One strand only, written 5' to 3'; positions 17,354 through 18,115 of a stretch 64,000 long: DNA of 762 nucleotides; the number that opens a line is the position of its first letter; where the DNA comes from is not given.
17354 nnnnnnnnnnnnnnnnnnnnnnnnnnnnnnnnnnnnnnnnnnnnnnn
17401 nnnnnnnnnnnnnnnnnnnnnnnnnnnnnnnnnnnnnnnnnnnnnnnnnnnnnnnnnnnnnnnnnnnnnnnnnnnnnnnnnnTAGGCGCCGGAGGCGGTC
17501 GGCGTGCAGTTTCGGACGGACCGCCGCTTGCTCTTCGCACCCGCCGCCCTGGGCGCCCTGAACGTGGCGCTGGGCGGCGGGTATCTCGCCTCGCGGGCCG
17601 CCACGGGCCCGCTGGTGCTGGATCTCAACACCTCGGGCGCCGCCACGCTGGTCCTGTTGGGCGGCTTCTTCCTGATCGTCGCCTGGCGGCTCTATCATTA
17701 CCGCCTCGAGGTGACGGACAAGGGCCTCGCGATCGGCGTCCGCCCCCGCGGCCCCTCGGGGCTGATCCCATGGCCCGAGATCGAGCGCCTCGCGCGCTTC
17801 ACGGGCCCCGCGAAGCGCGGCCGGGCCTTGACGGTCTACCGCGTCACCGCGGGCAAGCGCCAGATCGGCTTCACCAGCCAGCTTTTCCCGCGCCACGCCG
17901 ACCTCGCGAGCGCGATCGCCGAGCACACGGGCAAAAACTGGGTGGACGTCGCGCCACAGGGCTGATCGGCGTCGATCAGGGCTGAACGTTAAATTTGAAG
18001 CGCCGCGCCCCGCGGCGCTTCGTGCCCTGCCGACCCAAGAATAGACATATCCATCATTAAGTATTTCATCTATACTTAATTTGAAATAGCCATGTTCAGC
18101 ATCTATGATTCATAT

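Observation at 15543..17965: Encapsulin operon whose cargo is a single-chain double ferritin-like protein with a TVGSL targeting peptide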

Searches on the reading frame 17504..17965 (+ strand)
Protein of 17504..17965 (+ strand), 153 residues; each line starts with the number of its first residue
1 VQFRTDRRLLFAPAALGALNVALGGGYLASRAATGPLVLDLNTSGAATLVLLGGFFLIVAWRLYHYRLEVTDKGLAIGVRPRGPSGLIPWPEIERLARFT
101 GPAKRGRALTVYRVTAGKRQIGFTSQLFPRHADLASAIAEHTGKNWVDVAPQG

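Call 3: search_protein_families(library=pfam, proteins=[window:17504-17965:+], max_evalue=0.1)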
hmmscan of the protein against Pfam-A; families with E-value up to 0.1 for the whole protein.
window:17504-17965:+ (153 aa): 0 families

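Call 4: search_protein_families(library=ncbifam, proteins=[window:17504-17965:+], max_evalue=0.1)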
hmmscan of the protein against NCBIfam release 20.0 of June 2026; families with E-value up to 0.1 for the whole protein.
window:17504-17965:+ (153 aa): 2 families
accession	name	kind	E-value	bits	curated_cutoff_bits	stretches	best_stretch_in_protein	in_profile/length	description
NF041635.1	STM3941_fam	subfamily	0.052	13.4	40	1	16-96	10-90/157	STM3941 family protein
TIGR01156.1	cytb6_f_IV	equivalog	0.065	13.1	127.05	1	48-114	72-135/160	cytochrome b6-f complex subunit IV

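Call 31: find_homologous_proteins(query=window:17504-17965:+, max_evalue=0.001)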
Query window:17504-17965:+ (153 aa): 8 proteins with E <= 0.001 among 315 candidates.
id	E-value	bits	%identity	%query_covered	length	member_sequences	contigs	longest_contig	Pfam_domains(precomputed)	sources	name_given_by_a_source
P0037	3.5e-95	334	100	100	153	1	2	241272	-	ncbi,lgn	-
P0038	2.7e-79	282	85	99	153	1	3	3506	-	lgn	-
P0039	4.2e-71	256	79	99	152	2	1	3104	-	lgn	-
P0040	7.2e-66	239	74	99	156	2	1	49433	-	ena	-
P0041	7.1e-65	235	75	95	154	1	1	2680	-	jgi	jgi:hypothetical protein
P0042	2.2e-60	221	71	95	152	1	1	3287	-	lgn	-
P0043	1.3e-52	196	68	95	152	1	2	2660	-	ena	-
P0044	2.0e-48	182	60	94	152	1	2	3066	-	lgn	-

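Call 42: predict_structure(alignment_id=A3)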
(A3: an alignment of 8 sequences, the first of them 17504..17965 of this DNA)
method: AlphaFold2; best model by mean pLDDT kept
length: 153 residues; sequences in the alignment: 8
mean_pLDDT: 87.6   pTM: 0.71
mean pLDDT of the five models: 87.6, 87.3, 84.9, 83.5, 73.1
residues with pLDDT >= 90: 74; 70-90: 69; 50-70: 9; < 50: 1
segments of 3 or more residues with pLDDT < 50: none
pLDDT, mean of each block of 10 residues (from residue 1): 88 90 90 83 89 92 89 87 81 93 74 92 90 94 92 55
secondary structure, 60 per line:
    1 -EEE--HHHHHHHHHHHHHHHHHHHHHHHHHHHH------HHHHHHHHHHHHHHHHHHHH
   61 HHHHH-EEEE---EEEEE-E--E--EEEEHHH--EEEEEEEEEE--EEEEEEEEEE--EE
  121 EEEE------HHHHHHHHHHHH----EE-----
elements in order: E2-4 H7-34 H41-65 E67-70 E74-78 E86-89 E95-104 E107-116 E119-124 H131-142
